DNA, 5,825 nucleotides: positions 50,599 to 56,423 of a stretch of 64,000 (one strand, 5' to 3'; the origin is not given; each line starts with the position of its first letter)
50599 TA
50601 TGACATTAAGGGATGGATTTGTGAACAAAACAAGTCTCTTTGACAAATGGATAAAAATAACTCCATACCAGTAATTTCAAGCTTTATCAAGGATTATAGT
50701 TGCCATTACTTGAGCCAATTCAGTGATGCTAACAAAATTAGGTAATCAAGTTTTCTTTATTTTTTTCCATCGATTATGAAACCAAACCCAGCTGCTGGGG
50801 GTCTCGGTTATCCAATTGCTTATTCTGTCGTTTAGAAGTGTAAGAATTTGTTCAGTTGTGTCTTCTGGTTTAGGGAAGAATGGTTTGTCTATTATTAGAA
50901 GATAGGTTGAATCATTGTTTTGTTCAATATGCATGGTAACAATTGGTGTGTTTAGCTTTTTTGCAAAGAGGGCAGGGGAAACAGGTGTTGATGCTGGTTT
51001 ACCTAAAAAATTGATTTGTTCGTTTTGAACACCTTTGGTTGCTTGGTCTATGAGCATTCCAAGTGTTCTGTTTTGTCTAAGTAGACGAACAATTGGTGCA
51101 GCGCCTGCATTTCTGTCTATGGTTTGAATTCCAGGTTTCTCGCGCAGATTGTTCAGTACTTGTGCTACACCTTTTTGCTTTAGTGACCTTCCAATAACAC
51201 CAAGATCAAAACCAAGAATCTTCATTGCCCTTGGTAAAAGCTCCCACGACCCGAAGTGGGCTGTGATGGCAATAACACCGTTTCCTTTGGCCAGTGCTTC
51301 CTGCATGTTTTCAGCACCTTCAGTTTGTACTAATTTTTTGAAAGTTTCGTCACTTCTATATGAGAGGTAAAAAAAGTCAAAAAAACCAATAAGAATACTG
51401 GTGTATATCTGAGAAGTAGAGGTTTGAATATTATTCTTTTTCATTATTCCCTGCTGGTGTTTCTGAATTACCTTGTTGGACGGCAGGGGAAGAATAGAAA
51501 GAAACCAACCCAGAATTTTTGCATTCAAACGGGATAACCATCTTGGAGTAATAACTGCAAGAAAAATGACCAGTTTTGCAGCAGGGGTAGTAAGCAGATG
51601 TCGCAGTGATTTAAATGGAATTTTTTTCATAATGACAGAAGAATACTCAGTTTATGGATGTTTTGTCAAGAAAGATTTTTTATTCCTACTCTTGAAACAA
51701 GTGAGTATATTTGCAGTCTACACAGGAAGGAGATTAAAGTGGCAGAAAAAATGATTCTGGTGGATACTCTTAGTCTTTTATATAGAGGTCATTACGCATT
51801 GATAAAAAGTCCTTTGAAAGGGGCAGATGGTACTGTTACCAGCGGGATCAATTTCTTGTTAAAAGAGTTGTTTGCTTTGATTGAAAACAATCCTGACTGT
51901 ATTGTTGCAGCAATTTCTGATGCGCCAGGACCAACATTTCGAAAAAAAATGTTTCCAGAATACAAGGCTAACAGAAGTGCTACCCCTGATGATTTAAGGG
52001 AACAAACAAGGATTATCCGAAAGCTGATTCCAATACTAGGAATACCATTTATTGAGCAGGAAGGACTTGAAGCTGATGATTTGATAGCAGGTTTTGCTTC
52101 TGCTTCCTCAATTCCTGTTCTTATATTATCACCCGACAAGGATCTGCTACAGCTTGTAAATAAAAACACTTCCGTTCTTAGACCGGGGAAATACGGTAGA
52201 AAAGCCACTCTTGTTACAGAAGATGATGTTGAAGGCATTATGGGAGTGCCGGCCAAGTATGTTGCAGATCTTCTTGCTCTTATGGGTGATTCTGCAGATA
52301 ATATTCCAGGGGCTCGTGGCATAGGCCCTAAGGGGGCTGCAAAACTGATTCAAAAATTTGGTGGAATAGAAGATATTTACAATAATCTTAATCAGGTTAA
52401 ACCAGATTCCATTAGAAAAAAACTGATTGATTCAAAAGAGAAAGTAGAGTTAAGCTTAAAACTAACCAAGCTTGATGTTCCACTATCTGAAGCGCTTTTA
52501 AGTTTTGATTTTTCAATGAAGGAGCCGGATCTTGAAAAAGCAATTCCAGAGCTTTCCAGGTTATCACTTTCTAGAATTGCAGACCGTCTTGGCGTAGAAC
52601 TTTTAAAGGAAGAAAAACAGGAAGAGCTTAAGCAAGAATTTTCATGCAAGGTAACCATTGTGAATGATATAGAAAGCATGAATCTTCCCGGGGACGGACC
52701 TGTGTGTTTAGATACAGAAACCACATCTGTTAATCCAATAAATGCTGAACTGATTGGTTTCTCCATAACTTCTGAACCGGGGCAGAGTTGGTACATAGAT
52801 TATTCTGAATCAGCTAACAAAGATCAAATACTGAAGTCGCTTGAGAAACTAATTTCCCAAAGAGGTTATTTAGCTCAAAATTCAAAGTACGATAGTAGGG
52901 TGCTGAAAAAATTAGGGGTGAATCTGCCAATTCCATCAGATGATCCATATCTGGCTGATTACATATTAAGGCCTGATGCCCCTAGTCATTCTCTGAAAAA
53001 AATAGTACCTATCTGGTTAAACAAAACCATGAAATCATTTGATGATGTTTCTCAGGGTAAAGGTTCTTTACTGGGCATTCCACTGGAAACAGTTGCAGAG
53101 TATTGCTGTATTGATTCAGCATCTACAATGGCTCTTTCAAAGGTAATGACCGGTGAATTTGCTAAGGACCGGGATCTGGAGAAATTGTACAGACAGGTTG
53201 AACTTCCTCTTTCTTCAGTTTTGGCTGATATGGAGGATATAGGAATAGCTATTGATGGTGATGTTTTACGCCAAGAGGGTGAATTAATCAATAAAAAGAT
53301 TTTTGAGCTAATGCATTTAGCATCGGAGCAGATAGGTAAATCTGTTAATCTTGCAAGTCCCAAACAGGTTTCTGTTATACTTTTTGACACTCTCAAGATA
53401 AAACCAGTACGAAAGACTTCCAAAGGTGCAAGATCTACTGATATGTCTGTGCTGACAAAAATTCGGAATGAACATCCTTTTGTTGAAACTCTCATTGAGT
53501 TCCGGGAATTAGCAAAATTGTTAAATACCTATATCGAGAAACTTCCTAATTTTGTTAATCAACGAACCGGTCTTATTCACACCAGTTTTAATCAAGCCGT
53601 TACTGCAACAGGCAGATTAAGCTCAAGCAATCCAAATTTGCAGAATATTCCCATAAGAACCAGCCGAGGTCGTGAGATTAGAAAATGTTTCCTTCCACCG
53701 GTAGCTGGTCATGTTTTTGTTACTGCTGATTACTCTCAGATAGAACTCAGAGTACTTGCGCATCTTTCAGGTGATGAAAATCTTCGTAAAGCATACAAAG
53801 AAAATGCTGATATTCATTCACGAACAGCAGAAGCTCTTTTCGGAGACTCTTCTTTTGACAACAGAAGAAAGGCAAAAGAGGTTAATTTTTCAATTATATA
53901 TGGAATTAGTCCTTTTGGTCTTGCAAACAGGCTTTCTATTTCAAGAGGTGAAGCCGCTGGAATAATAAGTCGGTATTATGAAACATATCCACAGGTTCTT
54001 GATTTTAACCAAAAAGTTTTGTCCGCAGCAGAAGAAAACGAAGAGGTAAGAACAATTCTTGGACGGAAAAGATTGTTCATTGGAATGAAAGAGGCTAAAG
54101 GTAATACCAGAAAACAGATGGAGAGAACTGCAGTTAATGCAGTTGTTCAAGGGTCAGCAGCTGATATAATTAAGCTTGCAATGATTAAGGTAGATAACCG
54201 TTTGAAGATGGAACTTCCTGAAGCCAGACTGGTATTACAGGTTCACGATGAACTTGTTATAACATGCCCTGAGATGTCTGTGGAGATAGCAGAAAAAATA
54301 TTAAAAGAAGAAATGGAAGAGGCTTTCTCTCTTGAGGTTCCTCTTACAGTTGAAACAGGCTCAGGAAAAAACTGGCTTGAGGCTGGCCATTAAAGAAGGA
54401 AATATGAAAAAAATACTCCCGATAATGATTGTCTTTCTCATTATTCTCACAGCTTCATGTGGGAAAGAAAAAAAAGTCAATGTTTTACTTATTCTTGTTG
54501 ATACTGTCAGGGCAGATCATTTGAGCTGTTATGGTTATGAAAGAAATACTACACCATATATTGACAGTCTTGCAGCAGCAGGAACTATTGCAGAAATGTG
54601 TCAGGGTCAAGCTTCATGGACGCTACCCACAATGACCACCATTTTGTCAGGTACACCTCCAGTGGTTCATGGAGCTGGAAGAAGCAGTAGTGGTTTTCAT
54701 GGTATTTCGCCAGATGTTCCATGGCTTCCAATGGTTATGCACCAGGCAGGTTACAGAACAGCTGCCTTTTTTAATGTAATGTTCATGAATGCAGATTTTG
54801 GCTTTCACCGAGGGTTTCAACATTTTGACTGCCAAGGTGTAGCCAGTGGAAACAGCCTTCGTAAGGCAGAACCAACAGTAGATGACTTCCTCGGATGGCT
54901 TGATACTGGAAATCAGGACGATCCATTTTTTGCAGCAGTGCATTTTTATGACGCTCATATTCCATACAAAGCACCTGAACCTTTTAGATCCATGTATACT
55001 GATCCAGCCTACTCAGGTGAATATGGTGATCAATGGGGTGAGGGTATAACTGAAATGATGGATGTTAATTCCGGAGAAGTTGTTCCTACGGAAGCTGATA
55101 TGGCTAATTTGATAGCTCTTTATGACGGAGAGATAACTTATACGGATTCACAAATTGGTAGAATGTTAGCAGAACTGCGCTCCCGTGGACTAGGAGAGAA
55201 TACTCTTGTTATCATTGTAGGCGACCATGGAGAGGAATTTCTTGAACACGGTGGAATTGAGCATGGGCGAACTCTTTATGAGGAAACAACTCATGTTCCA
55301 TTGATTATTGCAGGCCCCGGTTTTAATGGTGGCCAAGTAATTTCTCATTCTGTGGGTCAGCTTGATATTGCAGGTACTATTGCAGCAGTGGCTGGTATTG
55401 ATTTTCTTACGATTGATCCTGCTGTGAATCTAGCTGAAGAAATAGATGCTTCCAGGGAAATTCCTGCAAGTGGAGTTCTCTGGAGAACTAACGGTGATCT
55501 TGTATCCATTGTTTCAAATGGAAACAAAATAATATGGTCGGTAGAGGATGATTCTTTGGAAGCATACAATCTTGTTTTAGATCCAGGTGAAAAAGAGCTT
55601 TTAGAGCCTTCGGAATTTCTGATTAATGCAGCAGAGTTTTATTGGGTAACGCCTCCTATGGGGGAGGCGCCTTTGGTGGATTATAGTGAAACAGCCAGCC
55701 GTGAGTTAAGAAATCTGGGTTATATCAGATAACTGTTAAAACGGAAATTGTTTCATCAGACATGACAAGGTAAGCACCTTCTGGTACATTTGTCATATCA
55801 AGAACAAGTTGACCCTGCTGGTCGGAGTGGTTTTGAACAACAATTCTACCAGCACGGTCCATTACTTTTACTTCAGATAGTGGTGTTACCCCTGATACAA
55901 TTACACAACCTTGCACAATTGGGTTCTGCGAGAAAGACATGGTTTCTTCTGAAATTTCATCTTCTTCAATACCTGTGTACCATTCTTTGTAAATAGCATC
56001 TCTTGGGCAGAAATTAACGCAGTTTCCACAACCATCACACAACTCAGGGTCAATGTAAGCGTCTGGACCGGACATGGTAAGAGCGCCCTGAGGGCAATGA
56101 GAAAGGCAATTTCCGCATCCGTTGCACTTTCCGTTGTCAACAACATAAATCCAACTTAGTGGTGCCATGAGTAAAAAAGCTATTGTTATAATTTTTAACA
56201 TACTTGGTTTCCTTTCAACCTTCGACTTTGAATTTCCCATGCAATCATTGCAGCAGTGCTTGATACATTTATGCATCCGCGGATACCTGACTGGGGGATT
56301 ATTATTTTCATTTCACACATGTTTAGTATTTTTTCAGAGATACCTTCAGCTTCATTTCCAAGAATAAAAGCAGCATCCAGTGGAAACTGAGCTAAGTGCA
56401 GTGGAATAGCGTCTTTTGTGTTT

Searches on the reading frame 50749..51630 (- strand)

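Call 71: search_protein_families(library=pfam, proteins=[window:50749-51630:-], max_evalue=0.001)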
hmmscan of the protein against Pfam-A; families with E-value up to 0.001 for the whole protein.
window:50749-51630:- (294 aa): 1 family
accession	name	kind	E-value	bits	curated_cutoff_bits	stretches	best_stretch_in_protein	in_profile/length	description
PF03279.18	Lip_A_acyltrans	-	1.1e-39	136.8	22.3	1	73-290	77-295/295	Bacterial lipid A biosynthesis acyltransferase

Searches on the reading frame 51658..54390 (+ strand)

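Call 71: search_protein_families(library=pfam, proteins=[window:51658-54390:+], max_evalue=0.001)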
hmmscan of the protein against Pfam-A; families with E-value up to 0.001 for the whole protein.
window:51658-54390:+ (911 aa): 5 families
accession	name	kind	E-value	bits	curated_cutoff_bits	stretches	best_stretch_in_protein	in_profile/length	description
PF00476.26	DNA_pol_A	-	6.4e-141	470.1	34.3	1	536-908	3-381/381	DNA polymerase family A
PF02739.22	5_3_exonuc_N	-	7.9e-40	136.7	34.3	1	31-192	1-160/164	5'-3' exonuclease, N-terminal resolvase-like domain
PF01367.25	5_3_exonuc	-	6.9e-25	87.8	40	1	198-282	2-88/97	5'-3' exonuclease, C-terminal SAM fold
PF01612.26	DNA_pol_A_exo1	-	1.9e-09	38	23.6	1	347-498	21-169/173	3'-5' exonuclease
PF22619.2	DNA_polI_exo1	-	2.4e-05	24.6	27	1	354-481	4-127/140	DNA polymerase I, ribonuclease H-like domain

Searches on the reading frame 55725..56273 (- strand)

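Call 6: search_protein_families(library=pfam, proteins=[window:55725-56273:-], max_evalue=0.1)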
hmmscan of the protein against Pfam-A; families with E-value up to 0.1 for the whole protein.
window:55725-56273:- (182 aa): 16 families
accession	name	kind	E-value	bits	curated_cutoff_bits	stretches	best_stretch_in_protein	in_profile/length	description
PF00037.32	Fer4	-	2.2e-15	56.1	21.1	2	73-95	2-24/24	4Fe-4S binding domain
PF12838.12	Fer4_7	-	4.1e-10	40.4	27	2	49-93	1-52/52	4Fe-4S dicluster domain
PF12837.12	Fer4_6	-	1.2e-09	38.1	25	2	73-94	3-24/24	4Fe-4S binding domain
PF13187.11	Fer4_9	-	2.7e-09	37.4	27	2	49-94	1-52/52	4Fe-4S dicluster domain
PF13237.11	Fer4_10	-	5.4e-09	36.3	25.5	2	73-104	3-36/53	4Fe-4S dicluster domain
PF12797.12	Fer4_2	-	1e-07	31.8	24.5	2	41-61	1-21/22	4Fe-4S binding domain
PF13484.11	Fer4_16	-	3e-07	31.5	30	2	79-110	2-32/66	4Fe-4S double cluster binding domain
PF14697.11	Fer4_21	-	6.7e-07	29.8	35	2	44-94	2-57/59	4Fe-4S dicluster domain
PF25160.1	LdpA_Fe-S-bd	-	1.9e-06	28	27.6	2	60-97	13-46/49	LdpA Fe-S cluster-binding domain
PF12800.12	Fer4_4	-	0.00019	21.9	24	1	76-91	1-16/17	4Fe-4S binding domain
PF13459.11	Fer4_15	-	0.00047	21.2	22.4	0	73-90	2-19/66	4Fe-4S single cluster domain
PF18962.6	Por_Secre_tail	-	0.0016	19.2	27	1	133-171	22-61/75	Secretion system C-terminal sorting domain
PF12798.12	Fer4_3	-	0.0037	18.4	27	2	79-93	1-15/15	4Fe-4S binding domain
PF13534.11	Fer4_17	-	0.039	14.9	22.2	0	49-73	1-25/61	4Fe-4S dicluster domain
PF06902.16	Fer4_19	-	0.045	14.2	24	0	73-89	9-25/64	Divergent 4Fe-4S mono-cluster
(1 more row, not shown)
